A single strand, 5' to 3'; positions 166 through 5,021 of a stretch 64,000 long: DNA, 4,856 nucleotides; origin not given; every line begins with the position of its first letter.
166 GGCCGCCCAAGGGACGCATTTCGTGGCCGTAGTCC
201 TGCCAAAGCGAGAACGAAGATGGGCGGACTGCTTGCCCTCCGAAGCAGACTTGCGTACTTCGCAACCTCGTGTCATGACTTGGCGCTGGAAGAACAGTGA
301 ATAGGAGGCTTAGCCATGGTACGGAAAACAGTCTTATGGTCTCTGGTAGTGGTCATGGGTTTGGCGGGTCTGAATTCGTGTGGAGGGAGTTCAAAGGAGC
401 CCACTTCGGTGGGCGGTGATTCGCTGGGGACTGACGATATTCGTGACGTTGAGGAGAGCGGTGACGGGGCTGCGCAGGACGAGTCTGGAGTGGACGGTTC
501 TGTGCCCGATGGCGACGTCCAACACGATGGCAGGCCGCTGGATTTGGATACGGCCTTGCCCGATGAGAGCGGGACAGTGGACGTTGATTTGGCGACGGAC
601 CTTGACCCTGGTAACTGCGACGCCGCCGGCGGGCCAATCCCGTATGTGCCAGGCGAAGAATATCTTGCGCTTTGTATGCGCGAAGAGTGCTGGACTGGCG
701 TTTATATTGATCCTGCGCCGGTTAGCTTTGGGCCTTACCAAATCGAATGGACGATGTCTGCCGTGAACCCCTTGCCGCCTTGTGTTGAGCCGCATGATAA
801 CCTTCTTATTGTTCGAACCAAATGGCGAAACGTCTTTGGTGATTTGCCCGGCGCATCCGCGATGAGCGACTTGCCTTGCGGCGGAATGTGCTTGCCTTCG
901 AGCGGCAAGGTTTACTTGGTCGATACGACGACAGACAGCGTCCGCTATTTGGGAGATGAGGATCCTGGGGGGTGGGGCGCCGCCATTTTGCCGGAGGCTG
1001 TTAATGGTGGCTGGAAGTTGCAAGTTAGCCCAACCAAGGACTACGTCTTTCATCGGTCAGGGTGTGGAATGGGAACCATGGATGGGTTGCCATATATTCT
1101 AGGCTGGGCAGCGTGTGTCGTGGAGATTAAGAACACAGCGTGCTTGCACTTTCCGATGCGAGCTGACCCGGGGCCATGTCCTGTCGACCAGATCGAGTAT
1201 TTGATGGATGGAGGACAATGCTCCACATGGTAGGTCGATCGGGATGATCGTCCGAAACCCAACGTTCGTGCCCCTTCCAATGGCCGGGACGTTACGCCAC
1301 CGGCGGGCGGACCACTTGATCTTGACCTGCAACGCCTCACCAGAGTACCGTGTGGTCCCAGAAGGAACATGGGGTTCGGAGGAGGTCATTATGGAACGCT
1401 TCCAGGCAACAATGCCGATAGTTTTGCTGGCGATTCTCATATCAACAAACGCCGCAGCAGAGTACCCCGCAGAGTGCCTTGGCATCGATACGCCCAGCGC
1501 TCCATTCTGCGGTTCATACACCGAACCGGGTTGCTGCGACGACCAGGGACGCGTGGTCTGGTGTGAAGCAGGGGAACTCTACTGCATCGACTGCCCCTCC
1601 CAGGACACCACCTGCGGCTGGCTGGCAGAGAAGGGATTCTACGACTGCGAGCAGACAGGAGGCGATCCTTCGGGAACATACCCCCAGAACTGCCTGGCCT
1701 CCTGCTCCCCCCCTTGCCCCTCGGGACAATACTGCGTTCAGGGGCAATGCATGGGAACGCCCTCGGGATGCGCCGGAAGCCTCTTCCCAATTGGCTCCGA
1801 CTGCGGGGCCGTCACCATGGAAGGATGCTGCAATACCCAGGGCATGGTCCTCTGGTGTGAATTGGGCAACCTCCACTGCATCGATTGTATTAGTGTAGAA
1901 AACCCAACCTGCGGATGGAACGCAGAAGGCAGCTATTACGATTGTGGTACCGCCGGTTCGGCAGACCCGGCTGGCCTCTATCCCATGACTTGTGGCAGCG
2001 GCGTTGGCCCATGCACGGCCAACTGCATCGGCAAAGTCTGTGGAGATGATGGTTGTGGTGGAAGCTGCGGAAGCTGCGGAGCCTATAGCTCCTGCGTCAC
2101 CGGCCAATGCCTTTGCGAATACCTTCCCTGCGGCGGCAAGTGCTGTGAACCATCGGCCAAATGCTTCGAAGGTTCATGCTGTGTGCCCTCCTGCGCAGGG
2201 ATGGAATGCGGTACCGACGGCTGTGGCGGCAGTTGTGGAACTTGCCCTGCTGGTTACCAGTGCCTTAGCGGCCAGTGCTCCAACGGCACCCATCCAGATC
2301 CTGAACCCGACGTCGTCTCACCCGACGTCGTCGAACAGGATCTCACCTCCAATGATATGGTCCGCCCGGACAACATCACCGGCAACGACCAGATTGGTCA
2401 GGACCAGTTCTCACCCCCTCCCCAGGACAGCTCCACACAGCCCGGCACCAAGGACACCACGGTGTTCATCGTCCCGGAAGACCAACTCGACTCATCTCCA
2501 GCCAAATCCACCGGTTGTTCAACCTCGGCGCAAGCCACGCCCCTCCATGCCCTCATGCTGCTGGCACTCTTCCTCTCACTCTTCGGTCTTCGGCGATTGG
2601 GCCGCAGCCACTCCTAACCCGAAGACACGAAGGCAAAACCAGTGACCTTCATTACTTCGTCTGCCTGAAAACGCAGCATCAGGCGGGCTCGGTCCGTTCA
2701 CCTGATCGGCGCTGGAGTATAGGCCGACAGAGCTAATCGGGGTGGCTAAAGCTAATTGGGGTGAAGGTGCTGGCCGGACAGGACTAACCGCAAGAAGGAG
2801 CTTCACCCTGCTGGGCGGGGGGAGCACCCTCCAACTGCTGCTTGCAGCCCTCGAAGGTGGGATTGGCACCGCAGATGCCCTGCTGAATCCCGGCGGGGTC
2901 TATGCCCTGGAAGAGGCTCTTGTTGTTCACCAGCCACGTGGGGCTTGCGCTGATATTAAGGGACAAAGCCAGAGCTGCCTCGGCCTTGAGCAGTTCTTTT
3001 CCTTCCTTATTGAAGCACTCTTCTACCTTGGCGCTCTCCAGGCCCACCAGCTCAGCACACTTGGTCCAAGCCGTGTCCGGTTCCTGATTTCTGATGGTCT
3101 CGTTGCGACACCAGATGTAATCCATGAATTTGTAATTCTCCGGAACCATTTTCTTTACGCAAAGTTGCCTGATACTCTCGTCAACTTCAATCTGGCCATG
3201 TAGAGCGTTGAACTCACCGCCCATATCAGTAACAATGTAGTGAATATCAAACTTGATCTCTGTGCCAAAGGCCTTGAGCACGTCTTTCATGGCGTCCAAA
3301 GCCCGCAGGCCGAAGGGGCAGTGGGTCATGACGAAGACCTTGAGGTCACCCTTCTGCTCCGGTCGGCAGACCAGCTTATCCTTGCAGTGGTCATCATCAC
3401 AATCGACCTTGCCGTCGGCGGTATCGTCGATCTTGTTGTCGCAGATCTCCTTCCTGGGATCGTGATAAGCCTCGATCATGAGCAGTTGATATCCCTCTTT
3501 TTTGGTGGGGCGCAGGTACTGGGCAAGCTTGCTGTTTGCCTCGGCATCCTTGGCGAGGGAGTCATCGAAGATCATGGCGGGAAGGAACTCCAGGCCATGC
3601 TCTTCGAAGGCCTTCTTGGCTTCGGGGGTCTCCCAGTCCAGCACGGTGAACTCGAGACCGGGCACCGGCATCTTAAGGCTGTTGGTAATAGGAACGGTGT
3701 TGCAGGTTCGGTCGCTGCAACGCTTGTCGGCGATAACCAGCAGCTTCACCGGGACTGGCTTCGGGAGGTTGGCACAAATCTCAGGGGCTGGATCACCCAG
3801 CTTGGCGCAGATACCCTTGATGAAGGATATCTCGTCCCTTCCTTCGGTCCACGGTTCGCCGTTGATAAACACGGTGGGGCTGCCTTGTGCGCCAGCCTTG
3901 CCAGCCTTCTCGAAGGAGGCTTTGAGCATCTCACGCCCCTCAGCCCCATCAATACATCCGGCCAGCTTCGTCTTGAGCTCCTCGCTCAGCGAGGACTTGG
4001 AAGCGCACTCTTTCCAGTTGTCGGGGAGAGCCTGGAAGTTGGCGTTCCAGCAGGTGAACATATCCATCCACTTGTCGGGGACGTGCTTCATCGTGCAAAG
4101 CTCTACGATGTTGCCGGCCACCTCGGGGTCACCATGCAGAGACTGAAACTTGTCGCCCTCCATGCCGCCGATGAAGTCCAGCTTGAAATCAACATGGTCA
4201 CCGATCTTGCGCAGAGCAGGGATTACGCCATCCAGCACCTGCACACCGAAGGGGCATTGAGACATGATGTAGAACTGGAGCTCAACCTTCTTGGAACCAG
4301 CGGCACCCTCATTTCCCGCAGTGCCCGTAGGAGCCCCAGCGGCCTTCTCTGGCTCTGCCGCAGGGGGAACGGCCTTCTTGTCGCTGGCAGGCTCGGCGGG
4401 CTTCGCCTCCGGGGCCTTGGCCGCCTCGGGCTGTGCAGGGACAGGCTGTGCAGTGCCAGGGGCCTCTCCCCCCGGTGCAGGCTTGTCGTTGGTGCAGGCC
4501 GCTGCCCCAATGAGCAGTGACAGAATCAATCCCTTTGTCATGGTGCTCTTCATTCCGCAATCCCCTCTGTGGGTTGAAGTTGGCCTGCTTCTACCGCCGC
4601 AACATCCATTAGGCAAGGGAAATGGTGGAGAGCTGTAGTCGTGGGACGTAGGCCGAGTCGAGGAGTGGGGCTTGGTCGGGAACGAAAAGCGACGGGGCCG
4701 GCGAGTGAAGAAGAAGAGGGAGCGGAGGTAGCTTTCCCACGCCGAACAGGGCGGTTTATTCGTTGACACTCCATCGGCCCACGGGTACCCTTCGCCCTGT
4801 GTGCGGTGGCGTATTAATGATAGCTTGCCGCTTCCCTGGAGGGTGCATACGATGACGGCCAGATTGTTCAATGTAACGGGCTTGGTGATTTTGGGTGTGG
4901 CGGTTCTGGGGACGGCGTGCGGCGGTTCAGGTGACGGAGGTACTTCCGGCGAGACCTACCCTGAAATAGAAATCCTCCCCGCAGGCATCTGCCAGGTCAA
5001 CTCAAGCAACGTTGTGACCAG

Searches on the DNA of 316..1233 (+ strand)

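Call 63: search_with_rna_model(model_id=R1, source=L157, max_evalue=1)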
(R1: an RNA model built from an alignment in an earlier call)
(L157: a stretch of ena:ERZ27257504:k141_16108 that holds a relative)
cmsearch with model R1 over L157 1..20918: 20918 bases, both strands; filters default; matches with E-value up to 1: 2.
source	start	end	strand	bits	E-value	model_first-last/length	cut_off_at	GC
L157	12319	12394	+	20.3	0.00058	1-105/105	no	0.55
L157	14324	14351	-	8.8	0.43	30-57/105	no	0.64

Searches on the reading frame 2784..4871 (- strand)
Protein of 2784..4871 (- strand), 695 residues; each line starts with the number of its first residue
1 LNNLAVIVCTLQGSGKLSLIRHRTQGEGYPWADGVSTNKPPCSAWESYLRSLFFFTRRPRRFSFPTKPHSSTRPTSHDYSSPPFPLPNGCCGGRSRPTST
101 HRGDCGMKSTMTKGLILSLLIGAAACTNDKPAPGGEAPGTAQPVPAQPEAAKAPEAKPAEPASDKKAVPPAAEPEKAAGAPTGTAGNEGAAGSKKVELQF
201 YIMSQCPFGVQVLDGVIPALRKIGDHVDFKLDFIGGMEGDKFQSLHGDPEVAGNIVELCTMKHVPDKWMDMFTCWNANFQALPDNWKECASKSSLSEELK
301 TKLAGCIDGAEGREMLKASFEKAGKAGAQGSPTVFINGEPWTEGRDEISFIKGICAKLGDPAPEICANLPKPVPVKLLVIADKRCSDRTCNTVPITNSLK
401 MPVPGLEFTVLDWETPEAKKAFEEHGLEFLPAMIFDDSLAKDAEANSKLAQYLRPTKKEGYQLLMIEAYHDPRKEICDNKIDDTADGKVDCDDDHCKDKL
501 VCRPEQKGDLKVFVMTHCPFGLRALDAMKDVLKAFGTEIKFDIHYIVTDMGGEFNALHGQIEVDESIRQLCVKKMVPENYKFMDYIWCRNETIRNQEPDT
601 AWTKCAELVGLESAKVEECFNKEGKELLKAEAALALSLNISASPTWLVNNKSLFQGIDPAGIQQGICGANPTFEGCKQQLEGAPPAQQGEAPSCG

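Call 11: search_protein_families(library=pfam, proteins=[window:2784-4871:-])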
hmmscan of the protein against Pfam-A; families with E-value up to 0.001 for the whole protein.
window:2784-4871:- (695 aa): 3 families
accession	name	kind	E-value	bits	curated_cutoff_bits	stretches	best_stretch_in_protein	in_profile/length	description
PF03227.22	GILT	-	1.7e-16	60.9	22.4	2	198-292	2-106/107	Gamma interferon inducible lysosomal thiol reductase (GILT)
PF13462.12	Thioredoxin_4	-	3.5e-06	27.8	23.2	0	270-341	78-150/165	Thioredoxin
PF01323.26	DSBA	-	2.3e-05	24.7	25.6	0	301-349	137-184/191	DSBA-like thioredoxin domain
